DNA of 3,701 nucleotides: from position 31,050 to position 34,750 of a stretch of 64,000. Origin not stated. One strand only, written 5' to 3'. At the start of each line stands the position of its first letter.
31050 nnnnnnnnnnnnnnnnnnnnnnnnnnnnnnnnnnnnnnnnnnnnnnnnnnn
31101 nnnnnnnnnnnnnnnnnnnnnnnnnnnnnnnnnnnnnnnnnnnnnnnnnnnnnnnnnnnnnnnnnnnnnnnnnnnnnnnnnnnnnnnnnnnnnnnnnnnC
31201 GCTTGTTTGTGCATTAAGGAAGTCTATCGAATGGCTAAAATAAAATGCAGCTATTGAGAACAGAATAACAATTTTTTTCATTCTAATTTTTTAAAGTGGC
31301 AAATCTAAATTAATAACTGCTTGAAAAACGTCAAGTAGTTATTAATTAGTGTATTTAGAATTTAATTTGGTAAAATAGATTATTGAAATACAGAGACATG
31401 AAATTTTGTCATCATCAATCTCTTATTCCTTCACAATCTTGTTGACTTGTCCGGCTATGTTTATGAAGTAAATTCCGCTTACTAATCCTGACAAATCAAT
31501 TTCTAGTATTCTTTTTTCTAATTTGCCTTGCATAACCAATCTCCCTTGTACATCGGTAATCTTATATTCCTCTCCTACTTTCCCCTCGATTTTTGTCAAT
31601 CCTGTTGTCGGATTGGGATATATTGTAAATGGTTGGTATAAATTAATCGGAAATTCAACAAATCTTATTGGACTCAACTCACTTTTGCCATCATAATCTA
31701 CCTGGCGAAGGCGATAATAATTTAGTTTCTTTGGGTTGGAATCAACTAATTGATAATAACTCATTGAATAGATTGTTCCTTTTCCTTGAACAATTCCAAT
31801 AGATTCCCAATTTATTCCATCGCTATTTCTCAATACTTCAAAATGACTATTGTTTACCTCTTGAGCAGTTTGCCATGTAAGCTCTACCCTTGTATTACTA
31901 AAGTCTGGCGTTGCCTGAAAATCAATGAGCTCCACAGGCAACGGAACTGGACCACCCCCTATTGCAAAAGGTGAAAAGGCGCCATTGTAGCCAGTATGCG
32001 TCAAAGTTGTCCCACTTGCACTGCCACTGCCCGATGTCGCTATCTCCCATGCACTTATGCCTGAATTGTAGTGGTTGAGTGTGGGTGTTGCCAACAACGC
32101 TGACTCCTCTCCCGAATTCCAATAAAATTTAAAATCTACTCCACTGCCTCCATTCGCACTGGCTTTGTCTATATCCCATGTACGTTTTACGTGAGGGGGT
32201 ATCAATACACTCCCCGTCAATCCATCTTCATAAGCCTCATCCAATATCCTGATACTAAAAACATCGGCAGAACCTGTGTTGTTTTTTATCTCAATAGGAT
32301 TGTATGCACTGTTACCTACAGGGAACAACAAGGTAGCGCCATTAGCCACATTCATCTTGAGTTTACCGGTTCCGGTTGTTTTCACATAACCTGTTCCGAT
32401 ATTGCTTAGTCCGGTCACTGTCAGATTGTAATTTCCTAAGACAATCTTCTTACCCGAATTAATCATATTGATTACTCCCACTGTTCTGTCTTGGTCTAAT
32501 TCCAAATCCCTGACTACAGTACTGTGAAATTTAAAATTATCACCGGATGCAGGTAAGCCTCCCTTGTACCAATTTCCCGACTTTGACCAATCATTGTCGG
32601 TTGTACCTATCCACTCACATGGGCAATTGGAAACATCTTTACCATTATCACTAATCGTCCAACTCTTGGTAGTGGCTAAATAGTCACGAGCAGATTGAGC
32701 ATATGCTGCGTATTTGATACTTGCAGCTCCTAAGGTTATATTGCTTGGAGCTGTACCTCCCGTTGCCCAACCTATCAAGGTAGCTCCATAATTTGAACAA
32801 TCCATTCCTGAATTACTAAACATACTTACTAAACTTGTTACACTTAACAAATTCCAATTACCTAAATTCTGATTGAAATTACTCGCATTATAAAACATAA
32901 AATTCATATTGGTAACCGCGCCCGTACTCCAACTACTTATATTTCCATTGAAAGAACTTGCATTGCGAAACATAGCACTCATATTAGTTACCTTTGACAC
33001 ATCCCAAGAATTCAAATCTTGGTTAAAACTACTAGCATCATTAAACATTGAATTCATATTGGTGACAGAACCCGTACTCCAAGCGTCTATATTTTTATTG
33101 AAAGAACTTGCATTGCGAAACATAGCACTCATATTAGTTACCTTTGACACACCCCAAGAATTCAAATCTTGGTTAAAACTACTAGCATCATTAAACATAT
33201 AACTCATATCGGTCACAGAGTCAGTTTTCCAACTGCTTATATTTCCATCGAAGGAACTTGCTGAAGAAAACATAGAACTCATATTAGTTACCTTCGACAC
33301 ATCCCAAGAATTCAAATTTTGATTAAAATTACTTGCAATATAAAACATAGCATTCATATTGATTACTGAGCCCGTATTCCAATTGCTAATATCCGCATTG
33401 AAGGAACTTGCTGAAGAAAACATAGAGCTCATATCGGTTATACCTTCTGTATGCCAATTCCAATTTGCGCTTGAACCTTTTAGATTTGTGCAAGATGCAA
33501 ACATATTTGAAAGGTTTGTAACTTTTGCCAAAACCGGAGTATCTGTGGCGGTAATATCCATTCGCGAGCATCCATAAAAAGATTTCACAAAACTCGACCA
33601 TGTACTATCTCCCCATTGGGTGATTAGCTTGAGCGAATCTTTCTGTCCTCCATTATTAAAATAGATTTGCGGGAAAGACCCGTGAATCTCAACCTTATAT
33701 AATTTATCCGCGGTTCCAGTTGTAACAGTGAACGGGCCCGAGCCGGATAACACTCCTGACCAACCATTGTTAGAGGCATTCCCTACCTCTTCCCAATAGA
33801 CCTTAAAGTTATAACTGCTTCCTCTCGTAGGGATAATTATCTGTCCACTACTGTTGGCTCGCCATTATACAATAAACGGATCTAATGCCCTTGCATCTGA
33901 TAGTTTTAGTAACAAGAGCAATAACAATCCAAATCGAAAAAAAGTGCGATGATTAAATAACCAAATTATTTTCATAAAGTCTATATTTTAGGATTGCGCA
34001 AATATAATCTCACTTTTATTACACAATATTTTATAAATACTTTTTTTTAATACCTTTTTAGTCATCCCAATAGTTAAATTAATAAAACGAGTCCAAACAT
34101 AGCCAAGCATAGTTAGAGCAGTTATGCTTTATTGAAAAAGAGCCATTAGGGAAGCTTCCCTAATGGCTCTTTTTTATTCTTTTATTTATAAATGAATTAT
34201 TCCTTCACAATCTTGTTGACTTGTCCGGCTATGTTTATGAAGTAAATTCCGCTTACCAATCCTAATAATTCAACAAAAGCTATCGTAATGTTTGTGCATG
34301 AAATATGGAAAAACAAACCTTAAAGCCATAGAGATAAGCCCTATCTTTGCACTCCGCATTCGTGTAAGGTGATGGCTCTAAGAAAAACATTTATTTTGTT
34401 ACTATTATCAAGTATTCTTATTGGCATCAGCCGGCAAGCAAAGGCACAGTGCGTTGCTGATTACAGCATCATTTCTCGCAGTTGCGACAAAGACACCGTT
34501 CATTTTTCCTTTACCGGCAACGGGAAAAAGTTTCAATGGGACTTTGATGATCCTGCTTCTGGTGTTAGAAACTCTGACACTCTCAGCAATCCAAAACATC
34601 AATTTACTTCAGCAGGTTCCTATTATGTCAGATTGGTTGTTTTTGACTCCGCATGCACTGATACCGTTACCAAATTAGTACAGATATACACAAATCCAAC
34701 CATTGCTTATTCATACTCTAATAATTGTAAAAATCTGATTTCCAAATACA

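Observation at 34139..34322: Orphan 3' end of a T9SS-cargo gene with its own perfect terminator, 60 bp identical to the neighbouring gene's 3' end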

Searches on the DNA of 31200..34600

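Call 36: search_rna_families(source=window, start=31200, end=34600, threshold=evalue, max_evalue=1)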
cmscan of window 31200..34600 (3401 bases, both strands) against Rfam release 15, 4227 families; matches with E-value up to 1: 6.
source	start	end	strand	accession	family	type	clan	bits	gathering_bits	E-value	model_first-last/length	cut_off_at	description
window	34107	34181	+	RF02425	SpF01_sRNA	Gene; sRNA;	-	29.5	55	0.25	1-80/80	no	Streptococcus sRNA SpF01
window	34130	34241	-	RF04312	trpB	Cis-reg;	-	29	59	0.33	1-107/107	no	trpB ncRNA motif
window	34079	34176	+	RF00378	Qrr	Gene; sRNA;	-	24.3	50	0.22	1-108/108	no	Qrr RNA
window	34120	34184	+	RF02436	SpF43_sRNA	Gene; sRNA;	-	22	70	0.4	1-99/99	no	Streptococcus sRNA SpF43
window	34109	34189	+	RF03616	MIR1888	Gene; miRNA;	-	21.6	72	0.83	1-101/101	no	MIR1888 microRNA precursor family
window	34136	34199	-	RF02763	IsrM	Gene; sRNA;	-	18.9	376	0.021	1-329/329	no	IsrM sRNA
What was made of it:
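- On Known RNA family (Rfam 15): All are driven by the hairpin (call 36).
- There is no Rfam match above threshold (call 36).
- Tried and rejected: Rfam gave only sub-threshold hairpin hits (call 36).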
